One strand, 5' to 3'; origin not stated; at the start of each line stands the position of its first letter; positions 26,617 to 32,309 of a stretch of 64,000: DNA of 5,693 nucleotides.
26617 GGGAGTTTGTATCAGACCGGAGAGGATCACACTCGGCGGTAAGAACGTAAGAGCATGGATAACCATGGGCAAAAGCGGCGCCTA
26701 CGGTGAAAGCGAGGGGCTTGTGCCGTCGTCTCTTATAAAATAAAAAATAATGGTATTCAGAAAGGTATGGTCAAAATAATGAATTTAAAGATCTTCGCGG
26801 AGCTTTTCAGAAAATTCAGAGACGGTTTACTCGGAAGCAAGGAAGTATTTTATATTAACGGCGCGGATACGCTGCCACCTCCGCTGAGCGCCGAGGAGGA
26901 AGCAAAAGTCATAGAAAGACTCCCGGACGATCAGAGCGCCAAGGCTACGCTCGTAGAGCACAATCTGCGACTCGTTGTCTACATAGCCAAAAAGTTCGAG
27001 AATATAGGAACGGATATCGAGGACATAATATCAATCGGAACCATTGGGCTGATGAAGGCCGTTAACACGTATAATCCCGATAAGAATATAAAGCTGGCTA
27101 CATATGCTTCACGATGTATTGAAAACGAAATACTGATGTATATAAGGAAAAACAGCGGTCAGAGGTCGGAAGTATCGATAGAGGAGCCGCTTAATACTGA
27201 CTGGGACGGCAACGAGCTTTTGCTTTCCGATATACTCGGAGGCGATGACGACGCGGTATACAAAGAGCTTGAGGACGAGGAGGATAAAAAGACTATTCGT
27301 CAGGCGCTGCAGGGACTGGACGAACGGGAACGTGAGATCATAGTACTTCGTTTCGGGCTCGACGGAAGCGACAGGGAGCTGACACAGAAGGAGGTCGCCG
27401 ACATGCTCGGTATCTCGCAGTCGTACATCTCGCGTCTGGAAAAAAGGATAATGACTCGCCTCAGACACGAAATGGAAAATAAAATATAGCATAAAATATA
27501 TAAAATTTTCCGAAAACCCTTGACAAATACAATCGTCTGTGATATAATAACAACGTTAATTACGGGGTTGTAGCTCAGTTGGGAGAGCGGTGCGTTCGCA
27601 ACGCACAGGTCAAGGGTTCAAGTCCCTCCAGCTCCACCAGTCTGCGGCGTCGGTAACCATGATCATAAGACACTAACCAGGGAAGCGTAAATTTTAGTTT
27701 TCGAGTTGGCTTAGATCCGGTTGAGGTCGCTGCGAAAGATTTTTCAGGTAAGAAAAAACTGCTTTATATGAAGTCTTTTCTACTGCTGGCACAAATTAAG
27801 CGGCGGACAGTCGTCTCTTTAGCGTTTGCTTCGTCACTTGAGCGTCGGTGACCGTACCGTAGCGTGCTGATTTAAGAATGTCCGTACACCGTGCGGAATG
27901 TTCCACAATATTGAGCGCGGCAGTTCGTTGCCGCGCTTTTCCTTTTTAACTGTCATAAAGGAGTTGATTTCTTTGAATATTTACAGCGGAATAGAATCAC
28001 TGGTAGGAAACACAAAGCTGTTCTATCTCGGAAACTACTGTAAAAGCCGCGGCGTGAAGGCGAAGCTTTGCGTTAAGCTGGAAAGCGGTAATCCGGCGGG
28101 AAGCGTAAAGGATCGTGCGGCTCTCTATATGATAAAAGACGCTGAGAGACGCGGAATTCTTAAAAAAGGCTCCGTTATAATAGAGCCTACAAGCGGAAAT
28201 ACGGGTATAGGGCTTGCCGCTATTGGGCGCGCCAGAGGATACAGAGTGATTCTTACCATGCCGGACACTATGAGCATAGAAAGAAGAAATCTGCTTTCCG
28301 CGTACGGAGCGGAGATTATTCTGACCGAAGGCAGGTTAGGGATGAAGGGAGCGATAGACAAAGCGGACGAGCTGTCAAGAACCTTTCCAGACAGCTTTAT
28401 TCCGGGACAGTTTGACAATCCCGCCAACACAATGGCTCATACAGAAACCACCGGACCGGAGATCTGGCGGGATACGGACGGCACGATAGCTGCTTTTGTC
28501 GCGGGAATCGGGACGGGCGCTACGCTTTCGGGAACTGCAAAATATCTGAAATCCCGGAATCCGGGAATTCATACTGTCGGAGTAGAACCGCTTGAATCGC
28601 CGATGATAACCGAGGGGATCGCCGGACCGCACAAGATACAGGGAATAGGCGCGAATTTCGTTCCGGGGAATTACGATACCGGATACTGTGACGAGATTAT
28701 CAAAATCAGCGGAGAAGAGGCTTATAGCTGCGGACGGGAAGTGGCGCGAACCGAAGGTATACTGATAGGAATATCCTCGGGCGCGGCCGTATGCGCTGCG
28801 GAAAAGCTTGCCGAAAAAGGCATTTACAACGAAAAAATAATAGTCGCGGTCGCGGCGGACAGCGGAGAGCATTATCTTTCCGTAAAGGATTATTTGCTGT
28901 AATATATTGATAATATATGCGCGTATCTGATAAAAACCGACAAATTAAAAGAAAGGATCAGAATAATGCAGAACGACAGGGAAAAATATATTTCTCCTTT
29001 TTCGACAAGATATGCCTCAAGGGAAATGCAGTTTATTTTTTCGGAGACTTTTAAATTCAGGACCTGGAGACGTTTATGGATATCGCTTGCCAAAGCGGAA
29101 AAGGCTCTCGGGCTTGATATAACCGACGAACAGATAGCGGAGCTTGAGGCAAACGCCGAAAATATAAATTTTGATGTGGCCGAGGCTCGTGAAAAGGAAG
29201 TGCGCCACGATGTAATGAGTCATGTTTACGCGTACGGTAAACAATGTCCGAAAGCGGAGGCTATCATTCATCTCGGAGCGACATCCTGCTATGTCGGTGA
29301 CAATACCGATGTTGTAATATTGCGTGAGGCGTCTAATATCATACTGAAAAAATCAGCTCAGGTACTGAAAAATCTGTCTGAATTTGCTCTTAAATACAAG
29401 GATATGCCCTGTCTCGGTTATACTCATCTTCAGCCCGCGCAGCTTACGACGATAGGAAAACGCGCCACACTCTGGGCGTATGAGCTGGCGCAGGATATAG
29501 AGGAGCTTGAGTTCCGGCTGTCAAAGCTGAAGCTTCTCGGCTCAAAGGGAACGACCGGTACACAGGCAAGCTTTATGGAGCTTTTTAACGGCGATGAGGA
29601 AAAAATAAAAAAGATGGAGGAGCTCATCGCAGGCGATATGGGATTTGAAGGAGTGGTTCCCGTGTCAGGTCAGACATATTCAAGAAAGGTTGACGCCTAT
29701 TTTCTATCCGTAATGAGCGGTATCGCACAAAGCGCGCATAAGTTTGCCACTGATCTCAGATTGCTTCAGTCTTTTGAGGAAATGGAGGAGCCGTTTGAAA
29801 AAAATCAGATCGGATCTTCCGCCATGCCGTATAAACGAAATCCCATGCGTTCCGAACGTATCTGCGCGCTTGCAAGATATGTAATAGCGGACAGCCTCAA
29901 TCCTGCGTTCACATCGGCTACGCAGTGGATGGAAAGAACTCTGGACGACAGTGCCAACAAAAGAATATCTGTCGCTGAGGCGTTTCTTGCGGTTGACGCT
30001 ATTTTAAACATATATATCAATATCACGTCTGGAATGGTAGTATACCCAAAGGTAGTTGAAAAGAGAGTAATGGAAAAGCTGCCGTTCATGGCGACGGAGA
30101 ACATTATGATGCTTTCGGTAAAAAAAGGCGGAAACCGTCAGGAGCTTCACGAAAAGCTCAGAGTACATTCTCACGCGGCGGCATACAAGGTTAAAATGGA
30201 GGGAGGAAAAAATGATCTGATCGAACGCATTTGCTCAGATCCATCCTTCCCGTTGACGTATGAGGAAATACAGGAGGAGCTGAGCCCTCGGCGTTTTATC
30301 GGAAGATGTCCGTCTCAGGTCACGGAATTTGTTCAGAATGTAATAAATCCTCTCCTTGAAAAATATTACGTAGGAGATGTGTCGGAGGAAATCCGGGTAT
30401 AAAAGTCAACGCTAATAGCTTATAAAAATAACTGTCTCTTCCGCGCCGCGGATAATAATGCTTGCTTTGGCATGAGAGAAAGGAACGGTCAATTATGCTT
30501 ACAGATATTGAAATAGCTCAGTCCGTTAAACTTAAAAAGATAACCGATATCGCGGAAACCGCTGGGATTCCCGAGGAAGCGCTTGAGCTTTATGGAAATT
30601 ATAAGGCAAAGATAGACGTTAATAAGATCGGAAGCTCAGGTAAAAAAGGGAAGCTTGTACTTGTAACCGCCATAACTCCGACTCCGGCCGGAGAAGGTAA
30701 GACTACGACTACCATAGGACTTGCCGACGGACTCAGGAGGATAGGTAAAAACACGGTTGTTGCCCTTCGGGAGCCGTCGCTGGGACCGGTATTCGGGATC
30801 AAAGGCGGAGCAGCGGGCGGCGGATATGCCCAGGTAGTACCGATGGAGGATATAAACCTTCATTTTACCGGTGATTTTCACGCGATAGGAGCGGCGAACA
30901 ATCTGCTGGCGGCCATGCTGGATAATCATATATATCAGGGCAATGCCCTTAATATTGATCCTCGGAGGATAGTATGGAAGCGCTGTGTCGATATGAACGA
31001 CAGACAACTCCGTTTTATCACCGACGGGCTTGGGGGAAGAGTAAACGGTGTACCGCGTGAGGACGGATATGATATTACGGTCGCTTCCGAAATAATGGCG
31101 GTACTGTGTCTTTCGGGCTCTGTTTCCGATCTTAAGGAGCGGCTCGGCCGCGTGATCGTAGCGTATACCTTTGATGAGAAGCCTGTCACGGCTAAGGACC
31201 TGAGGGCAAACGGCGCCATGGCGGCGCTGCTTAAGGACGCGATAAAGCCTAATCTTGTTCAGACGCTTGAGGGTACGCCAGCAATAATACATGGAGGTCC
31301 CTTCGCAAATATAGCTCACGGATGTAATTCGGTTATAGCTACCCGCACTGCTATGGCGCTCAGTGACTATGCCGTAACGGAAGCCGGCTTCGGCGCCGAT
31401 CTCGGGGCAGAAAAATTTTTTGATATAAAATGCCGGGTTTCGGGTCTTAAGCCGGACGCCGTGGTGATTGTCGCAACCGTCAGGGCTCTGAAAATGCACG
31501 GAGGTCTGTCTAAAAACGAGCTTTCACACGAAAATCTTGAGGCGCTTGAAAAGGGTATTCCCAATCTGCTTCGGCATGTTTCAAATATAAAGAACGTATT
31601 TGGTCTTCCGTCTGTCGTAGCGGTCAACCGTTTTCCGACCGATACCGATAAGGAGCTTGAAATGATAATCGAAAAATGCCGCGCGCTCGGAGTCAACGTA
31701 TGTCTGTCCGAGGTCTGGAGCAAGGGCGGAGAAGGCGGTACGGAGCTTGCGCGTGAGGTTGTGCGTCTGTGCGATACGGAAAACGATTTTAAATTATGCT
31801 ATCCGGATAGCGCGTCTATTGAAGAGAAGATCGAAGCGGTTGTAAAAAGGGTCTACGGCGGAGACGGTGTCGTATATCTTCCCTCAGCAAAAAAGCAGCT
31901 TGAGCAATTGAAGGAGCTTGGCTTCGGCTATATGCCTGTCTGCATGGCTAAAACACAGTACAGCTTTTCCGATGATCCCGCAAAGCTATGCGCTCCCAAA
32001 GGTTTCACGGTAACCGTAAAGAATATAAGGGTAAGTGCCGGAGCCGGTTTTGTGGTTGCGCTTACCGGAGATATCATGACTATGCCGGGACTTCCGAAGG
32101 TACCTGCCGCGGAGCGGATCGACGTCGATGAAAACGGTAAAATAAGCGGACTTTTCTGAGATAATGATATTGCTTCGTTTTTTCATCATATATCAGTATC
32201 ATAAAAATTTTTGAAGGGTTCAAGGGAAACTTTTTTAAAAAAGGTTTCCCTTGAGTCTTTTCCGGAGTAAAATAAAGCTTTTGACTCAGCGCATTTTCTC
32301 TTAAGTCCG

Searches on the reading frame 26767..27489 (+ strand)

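Call 18: search_protein_families(library=pfam, proteins=[window:26767-27489:+])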
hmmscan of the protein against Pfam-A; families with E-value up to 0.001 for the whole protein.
window:26767-27489:+ (240 aa): 5 families
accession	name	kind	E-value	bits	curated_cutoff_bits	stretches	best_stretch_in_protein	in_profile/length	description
PF04545.22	Sigma70_r4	-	6.4e-19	67.6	24.1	1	180-234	1-50/50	Sigma-70, region 4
PF04542.20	Sigma70_r2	-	2.6e-18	66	24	1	62-130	1-69/71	Sigma-70 region 2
PF01381.28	HTH_3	-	2.8e-07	30.9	23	1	204-226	9-31/55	Helix-turn-helix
PF08281.18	Sigma70_r4_2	-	3e-05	24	25.7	1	177-219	4-41/54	Sigma-70, region 4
PF13560.12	HTH_31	-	0.00035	21.3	27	1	203-226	13-36/64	Helix-turn-helix domain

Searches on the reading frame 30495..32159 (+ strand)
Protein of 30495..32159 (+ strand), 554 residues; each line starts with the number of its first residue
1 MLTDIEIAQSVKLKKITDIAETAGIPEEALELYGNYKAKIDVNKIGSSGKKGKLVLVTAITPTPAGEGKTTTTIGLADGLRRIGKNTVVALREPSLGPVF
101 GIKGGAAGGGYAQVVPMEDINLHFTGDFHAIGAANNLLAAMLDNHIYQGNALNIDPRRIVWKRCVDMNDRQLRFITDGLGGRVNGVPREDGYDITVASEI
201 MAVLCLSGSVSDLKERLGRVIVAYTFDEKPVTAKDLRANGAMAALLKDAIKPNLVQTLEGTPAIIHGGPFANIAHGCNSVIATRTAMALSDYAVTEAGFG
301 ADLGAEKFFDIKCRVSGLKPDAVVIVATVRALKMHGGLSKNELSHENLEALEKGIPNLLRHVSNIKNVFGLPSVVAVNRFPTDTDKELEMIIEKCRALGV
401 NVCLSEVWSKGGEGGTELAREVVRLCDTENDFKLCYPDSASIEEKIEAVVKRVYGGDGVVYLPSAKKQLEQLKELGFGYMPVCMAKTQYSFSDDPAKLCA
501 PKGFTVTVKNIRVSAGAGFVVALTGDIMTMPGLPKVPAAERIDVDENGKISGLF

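Call 18: search_protein_families(library=pfam, proteins=[window:30495-32159:+])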
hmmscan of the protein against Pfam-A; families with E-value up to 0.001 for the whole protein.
window:30495-32159:+ (554 aa): 1 family
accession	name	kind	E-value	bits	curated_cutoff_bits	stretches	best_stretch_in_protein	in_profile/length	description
PF01268.25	FTHFS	-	3.4e-276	917.3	27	1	3-554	2-556/556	Formate--tetrahydrofolate ligase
